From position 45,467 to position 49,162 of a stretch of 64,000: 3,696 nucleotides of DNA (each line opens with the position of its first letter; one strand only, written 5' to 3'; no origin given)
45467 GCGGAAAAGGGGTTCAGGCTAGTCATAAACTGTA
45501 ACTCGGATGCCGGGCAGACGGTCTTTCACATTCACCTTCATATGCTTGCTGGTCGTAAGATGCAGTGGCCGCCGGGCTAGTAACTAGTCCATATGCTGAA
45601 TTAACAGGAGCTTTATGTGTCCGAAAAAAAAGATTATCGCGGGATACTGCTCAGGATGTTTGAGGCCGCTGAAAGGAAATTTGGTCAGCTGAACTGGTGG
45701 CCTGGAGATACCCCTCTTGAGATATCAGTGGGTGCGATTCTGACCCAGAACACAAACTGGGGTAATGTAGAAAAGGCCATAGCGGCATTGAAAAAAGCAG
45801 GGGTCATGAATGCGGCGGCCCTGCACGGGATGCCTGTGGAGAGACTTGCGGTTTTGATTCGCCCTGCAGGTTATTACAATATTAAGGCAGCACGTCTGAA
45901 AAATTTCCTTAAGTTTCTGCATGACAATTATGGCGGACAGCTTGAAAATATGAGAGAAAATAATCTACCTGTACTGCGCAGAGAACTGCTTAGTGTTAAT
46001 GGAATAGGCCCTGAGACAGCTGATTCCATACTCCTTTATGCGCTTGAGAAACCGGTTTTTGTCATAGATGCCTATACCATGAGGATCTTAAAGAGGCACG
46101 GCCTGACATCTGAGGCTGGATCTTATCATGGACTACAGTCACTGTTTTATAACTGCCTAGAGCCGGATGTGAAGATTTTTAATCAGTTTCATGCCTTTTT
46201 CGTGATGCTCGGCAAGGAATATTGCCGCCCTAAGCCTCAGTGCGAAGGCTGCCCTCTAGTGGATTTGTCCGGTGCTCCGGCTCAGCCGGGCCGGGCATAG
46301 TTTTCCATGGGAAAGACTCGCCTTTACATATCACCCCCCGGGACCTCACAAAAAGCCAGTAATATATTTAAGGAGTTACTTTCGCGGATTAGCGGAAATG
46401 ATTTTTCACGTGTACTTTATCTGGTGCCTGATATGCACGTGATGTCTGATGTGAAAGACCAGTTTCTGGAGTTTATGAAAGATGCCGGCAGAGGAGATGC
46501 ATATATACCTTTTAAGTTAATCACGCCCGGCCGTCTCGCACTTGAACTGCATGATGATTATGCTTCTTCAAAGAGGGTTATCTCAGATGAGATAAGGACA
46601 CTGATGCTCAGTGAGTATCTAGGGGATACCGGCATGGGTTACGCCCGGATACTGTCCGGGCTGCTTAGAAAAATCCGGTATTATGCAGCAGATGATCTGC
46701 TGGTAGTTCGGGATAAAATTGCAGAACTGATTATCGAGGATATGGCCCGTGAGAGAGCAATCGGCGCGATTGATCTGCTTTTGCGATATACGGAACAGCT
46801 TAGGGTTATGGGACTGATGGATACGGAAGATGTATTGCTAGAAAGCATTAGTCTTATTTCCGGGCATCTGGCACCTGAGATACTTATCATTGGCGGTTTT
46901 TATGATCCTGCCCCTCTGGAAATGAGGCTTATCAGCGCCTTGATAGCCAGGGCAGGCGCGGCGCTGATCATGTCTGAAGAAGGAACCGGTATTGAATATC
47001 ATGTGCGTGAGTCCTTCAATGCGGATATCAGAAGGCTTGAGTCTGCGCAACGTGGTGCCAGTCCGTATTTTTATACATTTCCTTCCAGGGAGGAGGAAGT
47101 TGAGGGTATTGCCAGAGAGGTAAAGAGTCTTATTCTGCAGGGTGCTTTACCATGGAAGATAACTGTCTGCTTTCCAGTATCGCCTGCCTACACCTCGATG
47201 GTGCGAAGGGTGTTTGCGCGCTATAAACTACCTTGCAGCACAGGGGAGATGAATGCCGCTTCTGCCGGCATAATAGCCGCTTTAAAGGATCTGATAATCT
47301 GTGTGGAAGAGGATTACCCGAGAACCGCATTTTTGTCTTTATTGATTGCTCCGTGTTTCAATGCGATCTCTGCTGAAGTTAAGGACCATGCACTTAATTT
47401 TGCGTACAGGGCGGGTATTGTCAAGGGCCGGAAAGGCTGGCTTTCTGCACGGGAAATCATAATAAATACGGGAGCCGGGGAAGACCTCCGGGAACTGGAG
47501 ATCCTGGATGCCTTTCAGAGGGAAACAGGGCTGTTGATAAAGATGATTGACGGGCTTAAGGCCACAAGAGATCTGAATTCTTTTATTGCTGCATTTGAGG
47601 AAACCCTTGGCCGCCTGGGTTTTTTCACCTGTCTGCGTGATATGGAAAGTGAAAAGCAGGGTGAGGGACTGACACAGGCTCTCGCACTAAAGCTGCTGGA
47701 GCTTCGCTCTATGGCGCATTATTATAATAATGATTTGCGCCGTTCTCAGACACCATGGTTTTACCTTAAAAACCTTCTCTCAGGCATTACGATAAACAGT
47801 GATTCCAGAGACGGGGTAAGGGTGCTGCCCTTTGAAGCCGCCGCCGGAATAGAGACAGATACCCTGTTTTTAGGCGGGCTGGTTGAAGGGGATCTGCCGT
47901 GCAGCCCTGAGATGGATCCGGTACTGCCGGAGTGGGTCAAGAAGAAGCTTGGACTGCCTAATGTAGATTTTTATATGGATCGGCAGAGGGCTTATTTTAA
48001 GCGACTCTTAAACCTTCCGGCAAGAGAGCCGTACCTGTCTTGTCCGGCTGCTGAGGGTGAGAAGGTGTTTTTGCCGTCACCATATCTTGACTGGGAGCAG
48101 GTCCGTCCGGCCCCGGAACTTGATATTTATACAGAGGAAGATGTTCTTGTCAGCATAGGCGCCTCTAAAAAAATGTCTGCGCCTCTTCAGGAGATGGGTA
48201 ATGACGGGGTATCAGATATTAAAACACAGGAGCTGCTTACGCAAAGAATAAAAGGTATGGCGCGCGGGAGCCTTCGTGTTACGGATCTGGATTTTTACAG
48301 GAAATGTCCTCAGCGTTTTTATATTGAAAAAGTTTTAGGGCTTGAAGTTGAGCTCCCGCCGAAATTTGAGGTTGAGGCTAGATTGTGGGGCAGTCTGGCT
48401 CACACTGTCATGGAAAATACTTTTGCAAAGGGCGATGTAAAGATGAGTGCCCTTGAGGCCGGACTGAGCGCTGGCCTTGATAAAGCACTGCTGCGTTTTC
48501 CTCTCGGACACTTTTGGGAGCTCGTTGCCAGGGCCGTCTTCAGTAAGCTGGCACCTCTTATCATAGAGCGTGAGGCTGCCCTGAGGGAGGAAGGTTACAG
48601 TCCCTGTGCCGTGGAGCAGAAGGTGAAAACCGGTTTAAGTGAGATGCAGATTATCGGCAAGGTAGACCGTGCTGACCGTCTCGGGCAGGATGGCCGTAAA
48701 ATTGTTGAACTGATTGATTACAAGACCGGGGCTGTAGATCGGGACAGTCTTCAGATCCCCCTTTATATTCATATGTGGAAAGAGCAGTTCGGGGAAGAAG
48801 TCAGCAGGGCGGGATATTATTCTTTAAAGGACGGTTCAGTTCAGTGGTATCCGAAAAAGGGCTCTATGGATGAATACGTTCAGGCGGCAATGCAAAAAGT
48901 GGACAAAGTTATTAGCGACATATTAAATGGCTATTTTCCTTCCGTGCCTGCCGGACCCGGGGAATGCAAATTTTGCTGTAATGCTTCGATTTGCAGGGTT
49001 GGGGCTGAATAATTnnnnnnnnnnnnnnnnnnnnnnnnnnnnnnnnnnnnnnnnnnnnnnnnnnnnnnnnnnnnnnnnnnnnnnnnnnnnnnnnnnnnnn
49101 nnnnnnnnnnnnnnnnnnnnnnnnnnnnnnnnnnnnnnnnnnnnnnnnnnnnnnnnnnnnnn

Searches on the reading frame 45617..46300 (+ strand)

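Call 52: search_protein_families(library=ncbifam, proteins=[window:45617-46300:+], max_evalue=0.00001)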
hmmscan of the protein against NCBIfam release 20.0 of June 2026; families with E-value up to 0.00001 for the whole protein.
window:45617-46300:+ (227 aa): 8 families
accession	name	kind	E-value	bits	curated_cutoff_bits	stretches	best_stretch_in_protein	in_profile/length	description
NF010494.0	PRK13913.1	equivalog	2.2e-31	109.5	192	1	26-204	25-203/220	3-methyladenine DNA glycosylase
NF053634.1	MonDNAglycDR2438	equivalog_domain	1.7e-20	73.6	400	1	18-220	5-206/219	monofunctional DNA glycosylase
TIGR01083.1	nth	equivalog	4.9e-16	59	211.7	1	24-209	21-192/192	endonuclease III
TIGR01084.1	mutY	equivalog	2.9e-10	40.2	286.5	1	11-218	6-206/277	A/G-specific adenine glycosylase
NF007978.0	PRK10702.1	equivalog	3.6e-09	36.6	405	1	9-217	8-202/211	endonuclease III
NF010488.0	PRK13910.1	equivalog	1.4e-08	34.5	471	1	69-215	29-164/290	adenine-specific DNA glycosylase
TIGR00588.1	ogg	subfamily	3.2e-06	26.5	397.85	1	98-161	194-260/310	8-oxoguanine DNA-glycosylase (ogg)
NF008132.0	PRK10880.1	equivalog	6.9e-06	25.3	427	1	13-216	13-207/351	A/G-specific adenine glycosylase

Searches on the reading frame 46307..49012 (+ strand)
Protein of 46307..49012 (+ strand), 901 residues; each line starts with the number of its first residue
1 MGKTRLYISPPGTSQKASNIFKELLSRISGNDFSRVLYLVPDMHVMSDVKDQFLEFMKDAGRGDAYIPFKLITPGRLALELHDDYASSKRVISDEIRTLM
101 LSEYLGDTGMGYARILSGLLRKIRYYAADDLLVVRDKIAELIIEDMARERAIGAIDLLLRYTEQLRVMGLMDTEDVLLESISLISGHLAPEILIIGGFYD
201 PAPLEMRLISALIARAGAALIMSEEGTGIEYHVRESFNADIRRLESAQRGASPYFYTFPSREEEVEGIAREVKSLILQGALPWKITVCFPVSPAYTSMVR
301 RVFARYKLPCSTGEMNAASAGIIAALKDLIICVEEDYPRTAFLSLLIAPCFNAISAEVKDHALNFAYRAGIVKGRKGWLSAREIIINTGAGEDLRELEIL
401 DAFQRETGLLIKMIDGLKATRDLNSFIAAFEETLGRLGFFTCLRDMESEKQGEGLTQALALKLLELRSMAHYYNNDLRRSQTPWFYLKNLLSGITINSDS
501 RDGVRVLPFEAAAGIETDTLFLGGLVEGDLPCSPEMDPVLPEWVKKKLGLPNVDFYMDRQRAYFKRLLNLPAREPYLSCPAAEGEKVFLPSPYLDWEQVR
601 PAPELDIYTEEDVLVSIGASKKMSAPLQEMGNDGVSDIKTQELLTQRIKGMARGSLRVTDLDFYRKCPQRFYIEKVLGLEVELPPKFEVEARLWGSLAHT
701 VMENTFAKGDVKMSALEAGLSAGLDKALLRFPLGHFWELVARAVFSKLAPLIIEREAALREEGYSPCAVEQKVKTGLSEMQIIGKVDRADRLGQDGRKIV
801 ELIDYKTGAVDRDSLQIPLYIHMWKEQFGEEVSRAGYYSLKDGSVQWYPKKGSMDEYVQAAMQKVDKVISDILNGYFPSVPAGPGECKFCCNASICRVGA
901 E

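Call 52: search_protein_families(library=ncbifam, proteins=[window:46307-49012:+], max_evalue=0.00001)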
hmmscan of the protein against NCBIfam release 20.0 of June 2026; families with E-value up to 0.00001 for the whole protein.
window:46307-49012:+ (901 aa): 4 families
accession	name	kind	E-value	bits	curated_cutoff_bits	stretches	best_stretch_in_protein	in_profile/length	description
TIGR03623.1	TIGR03623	subfamily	4.5e-17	61.5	299.6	1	504-847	461-803/876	probable DNA repair protein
TIGR02786.1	addB_alphas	equivalog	1.1e-13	50.2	486.5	1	656-809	752-905/1024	double-strand break repair protein AddB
TIGR02773.1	addB_Gpos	equivalog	6.8e-11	40.5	903.7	0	754-810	907-962/1159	helicase-exonuclease AddAB subunit AddB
TIGR00372.1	cas4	equivalog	2.9e-08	33.7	65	1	767-897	53-179/180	CRISPR-associated protein Cas4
